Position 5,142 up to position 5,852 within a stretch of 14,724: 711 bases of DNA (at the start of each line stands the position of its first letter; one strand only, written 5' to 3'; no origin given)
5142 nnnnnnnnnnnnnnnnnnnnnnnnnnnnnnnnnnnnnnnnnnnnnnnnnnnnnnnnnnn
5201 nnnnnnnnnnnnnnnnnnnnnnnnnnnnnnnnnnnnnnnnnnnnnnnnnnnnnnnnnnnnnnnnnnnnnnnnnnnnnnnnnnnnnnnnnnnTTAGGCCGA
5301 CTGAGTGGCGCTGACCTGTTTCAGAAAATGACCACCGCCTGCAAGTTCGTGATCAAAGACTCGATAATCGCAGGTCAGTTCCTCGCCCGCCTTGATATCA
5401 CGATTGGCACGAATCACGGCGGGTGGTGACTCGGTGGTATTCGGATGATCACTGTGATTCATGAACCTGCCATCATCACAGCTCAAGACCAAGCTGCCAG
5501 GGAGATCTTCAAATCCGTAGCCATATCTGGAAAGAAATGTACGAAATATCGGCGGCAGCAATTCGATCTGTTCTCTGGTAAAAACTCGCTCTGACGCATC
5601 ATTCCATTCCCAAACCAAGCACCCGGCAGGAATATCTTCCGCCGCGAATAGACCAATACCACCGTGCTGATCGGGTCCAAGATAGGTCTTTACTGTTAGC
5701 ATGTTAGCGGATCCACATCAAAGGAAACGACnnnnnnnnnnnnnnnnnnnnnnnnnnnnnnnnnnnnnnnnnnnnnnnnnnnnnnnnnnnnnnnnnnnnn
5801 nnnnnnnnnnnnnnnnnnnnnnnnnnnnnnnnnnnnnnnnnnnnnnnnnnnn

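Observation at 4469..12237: Candidate undescribed biosynthetic cassette: MFS exporter, two A-T-GNAT-like enzymes, two SET-domain methyltransferases and a small ORF, next to an integrase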

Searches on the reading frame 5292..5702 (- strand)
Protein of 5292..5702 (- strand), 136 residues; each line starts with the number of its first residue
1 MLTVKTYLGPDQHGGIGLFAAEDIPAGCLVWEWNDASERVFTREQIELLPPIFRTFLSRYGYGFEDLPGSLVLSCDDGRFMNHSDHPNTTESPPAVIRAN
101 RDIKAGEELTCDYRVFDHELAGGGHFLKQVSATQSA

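Call 4: search_protein_families(library=pfam, proteins=[window:5292-5702:-], max_evalue=0.01)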
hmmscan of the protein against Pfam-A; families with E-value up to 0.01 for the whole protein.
window:5292-5702:- (136 aa): 1 family
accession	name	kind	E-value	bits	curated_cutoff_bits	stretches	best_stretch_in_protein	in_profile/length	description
PF00856.33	SET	-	2.2e-15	57.4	22.4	1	15-113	1-104/105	SET domain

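Call 5: search_protein_families(library=ncbifam, proteins=[window:5292-5702:-], max_evalue=0.01)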
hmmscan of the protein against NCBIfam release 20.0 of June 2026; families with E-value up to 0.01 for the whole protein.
window:5292-5702:- (136 aa): 1 family
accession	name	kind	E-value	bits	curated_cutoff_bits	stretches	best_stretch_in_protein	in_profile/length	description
NF043024.1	T4SS_AnkI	equivalog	0.0004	19.3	550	0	95-136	121-162/439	Dot/Icm T4SS effector AnkI/LegAS4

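Call 76: search_solved_structures(query=window:5292-5702:-, max_evalue=0.01, show_alignments=2)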
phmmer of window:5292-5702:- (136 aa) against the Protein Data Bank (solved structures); distinct sequences matched with E-value up to 0.01: 3.
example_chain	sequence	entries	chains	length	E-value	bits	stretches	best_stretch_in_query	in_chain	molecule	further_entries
4z4p_A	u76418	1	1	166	0.0061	19.7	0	6-119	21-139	Histone-lysine N-methyltransferase 2D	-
5f59_A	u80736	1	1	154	0.0061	19.7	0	6-118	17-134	Histone-lysine N-methyltransferase 2C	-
5f6k_C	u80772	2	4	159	0.0069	19.6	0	6-118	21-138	Histone-lysine N-methyltransferase 2C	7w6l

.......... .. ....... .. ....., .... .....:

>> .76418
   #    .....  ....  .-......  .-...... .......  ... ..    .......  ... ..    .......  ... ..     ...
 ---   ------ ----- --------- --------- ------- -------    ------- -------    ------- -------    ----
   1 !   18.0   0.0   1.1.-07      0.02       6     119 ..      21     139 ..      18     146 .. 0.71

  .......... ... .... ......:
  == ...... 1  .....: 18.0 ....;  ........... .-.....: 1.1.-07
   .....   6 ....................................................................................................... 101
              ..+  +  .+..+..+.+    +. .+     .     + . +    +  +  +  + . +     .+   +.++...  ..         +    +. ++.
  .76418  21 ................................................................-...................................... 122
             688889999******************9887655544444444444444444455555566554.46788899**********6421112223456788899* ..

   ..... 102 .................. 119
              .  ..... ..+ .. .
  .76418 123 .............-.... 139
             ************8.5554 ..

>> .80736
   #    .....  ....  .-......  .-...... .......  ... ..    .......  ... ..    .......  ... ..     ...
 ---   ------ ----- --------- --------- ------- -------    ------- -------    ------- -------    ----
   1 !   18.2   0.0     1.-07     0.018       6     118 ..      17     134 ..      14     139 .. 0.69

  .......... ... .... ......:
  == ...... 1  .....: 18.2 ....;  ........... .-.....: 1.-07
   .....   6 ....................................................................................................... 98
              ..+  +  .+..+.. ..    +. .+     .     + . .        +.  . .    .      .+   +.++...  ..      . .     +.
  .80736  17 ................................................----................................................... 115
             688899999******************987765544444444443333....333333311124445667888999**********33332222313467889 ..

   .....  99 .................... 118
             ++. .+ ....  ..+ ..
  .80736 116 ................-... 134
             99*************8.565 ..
